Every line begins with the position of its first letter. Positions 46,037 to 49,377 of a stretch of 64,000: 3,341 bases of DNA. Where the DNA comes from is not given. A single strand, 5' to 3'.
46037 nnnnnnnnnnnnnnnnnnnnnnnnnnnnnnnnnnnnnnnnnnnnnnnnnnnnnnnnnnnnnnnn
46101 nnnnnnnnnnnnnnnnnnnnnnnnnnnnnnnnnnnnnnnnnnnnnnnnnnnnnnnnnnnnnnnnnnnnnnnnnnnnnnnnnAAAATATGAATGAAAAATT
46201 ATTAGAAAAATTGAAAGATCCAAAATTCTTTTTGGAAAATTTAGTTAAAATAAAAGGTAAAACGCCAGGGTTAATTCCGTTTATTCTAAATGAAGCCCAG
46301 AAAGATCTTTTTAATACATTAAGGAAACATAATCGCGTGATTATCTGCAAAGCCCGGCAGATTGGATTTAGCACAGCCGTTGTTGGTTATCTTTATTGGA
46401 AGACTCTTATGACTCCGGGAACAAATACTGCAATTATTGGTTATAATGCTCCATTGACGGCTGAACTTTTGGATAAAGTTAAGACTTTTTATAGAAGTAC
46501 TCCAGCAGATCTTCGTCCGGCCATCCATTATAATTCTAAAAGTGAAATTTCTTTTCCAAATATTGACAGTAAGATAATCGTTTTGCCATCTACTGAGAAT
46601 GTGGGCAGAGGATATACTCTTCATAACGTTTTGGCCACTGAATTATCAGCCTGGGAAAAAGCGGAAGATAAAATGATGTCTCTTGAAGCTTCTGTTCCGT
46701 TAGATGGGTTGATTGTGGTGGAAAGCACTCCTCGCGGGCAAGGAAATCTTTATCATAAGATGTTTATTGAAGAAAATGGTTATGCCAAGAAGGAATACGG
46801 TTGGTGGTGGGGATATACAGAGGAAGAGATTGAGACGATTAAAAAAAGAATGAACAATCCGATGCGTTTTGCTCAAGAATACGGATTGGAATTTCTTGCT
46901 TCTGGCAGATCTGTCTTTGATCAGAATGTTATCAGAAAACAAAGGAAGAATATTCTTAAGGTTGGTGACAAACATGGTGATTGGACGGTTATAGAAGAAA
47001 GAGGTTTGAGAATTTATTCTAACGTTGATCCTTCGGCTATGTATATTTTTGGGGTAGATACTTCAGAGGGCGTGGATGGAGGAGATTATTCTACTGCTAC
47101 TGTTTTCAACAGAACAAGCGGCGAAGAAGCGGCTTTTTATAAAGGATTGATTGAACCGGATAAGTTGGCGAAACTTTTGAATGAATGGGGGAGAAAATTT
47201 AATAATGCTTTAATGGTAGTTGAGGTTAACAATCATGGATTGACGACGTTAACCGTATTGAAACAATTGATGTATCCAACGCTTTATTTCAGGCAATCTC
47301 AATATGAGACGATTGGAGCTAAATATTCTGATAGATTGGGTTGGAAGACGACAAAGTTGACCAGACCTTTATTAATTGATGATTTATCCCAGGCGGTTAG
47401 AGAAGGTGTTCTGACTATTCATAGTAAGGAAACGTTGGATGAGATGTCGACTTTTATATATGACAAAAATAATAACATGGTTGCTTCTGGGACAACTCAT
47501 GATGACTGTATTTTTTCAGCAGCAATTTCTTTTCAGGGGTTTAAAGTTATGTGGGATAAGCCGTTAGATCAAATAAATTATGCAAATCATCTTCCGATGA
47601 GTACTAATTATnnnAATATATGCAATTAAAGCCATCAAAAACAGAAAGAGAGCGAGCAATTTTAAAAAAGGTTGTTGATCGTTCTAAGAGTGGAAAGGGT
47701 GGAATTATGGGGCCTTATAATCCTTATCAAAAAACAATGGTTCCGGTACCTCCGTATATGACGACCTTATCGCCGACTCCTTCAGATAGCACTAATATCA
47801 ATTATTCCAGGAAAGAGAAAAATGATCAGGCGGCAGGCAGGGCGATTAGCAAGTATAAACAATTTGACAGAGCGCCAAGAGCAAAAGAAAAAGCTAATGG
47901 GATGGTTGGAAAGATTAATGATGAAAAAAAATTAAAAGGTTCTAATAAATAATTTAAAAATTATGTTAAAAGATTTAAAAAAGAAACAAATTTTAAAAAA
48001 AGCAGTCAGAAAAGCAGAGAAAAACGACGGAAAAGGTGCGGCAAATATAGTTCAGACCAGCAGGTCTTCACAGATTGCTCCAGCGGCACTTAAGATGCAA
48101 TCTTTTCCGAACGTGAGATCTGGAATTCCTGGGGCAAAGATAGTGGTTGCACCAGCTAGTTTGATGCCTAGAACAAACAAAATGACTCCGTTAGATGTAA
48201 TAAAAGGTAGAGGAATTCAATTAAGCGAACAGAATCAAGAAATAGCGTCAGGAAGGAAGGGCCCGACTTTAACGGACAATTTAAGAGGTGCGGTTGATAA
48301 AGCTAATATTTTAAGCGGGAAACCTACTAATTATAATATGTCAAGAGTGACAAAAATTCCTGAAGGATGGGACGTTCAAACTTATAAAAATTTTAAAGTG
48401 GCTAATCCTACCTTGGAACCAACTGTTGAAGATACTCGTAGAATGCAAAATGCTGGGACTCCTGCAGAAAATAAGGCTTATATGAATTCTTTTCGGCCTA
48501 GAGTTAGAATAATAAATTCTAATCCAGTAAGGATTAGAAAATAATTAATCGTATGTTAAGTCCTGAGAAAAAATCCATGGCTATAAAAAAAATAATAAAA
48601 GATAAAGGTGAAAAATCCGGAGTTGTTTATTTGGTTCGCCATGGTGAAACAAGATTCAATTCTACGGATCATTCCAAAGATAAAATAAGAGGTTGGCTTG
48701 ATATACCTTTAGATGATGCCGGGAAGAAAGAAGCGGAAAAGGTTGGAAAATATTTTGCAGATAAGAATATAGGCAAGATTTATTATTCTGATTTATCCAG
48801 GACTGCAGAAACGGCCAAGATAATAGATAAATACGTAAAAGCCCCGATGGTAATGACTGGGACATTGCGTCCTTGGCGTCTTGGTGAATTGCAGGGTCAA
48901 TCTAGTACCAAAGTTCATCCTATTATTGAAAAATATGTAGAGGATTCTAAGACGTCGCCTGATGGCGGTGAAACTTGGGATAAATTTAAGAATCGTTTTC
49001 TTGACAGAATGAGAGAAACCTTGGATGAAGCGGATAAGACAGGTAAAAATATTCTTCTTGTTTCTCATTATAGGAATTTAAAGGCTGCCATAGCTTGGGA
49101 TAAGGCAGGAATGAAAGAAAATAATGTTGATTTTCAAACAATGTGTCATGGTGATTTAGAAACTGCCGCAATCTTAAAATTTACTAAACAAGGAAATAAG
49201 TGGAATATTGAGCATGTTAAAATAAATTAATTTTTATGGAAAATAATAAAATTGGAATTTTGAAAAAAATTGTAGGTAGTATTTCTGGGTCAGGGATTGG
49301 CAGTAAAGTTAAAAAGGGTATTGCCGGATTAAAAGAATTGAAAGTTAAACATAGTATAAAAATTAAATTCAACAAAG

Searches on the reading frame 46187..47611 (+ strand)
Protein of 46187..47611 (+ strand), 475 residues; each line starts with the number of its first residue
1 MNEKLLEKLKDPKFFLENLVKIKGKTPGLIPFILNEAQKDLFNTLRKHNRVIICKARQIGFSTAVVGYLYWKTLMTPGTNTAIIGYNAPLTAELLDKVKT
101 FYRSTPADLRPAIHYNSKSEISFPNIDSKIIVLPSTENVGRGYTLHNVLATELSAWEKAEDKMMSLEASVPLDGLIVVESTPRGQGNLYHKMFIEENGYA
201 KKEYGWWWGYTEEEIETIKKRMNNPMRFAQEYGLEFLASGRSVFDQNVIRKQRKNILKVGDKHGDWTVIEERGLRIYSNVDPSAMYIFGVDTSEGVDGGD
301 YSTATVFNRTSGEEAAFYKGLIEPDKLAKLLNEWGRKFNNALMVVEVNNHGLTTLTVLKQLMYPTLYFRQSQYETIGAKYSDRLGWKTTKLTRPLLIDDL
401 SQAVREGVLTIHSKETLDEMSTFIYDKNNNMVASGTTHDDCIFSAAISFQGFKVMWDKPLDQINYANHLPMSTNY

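Call 15: search_protein_families(library=pfam, proteins=[window:46187-47611:+], max_evalue=0.001)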
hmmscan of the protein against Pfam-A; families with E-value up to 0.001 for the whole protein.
window:46187-47611:+ (475 aa): 0 families

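Call 17: search_protein_families(library=phrogs, proteins=[window:46187-47611:+], max_evalue=0.001)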
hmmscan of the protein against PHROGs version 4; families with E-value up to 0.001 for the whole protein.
window:46187-47611:+ (475 aa): 9 families
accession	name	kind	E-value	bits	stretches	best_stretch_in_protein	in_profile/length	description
phrog_2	-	head and packaging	1.5e-34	120.9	1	21-451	256-591/807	terminase large subunit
phrog_38407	-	unknown function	2.3e-27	96.9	1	274-448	170-344/370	-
phrog_24361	-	head and packaging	8.5e-26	91.7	1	317-453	3-139/162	terminase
phrog_5989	-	head and packaging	5.3e-20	72.8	1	10-146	119-253/347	terminase large subunit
phrog_26724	-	unknown function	2.6e-14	54.2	1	2-185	3-186/192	-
phrog_7579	-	head and packaging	1.2e-09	38.8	1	43-249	12-210/239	terminase large subunit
phrog_38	-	head and packaging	3.4e-09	36.9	1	212-442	494-693/760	terminase large subunit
phrog_675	-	head and packaging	8.3e-05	22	1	9-99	21-103/576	terminase large subunit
phrog_36964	-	head and packaging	0.0005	19.2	0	63-153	436-525/890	terminase large subunit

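Call 39: search_dna_similar(query=window:46187-47611:+, collection=phages, mode=protein, max_evalue=0.001, max_rows=15)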
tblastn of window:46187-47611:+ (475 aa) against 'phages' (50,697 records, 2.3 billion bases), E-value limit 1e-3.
Records with a match: 2388; places in all: 2407; records where one place covers at least 80% of the query: 1374.
Best place of each record, by identity: <60% 2388.
By first word of the organism name: Escherichia 675; Synechococcus 338; Vibrio 237; Salmonella 189; Shigella 93; Stx2a-converting 83; Acinetobacter 67; Cyanophage 60; Enterobacteria 53; Campylobacter 53; and 66 more.
By host as written in the record: - 617; Escherichia coli 256; Synechococcus 107; Escherichia coli O157:H7 40; Synechococcus sp. 36; Salmonella enterica 29; Escherichia coli B 26; Synechococcus sp. WH7803 23; and 518 more.
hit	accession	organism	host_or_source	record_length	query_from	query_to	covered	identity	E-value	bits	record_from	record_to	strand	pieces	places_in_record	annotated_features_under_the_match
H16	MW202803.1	Caudoviricetes sp.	Manatee Spring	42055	28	453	90%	30.5%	3e-44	172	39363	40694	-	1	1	terminase large subunit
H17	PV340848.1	Synechococcus phage Sf-CH11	Synechococcus sp. WH8102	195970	3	462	97%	27.3%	2e-27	122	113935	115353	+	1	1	terminase large subunit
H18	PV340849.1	Synechococcus phage Sf-CH1a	Synechococcus sp. WH8102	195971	3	462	97%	27.3%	2e-27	122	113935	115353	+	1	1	terminase large subunit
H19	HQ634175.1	Cyanophage P-RSM1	Prochlorococcus MIT9303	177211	6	468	97%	27.0%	3e-25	115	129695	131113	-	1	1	hypothetical protein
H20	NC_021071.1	Cyanophage P-RSM1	Prochlorococcus MIT9303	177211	6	468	97%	27.0%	3e-25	115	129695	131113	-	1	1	terminase large subunit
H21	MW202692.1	Caudoviricetes sp.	Manatee Spring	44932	3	450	91%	28.7%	2e-20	180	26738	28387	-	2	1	terminase large subunit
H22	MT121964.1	Phage DP SC_6_H4_2017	bacteria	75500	5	448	93%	27.7%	9e-39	156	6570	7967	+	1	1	none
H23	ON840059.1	Caudoviricetes sp.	Rattus norvegicus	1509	6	448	93%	27.7%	6e-36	144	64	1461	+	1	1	large terminase protein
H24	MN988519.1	Rhizobium phage RHph_I1_18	Rhizobium phaseoli I1_18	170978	3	460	96%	26.8%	1e-28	125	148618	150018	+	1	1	terminase large subunit protein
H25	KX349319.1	Cyanophage S-RIM12_RW_28_1109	Synechococcus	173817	3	468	98%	26.3%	5e-24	112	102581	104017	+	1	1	terminase large subunit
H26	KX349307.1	Cyanophage S-RIM12_Np_14_0310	Synechococcus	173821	3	468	98%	26.3%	5e-24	112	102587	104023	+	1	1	terminase large subunit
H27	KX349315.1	Cyanophage S-RIM12_RW_14_0101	Synechococcus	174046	3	468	98%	26.3%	5e-24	112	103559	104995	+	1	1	terminase large subunit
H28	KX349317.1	Cyanophage S-RIM12_RW_25_0210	Synechococcus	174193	3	468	98%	26.3%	5e-24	112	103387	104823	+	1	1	terminase large subunit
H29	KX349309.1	Cyanophage S-RIM12_Np_22_1112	Synechococcus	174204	3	468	98%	26.3%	5e-24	112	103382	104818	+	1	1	terminase large subunit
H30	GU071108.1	Prochlorococcus phage Syn33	Synechococcus sp. WH7803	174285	3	468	98%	26.3%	5e-24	112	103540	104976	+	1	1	gp17: terminase DNA packaging enzyme large subunit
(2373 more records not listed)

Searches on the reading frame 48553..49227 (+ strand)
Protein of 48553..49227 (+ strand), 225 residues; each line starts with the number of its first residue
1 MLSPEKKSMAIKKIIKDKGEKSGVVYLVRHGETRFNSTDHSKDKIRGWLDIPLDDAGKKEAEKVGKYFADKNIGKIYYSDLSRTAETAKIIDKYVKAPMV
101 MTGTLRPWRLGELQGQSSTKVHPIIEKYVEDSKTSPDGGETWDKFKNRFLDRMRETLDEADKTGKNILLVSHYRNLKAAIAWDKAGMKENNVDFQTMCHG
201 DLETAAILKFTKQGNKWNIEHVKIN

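Call 17: search_protein_families(library=phrogs, proteins=[window:48553-49227:+], max_evalue=0.001)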
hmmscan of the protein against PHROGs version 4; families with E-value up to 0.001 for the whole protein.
window:48553-49227:+ (225 aa): 1 family
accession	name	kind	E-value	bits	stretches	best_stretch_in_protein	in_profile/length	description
phrog_12933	-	unknown function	2.1e-18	68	1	25-181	4-159/197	-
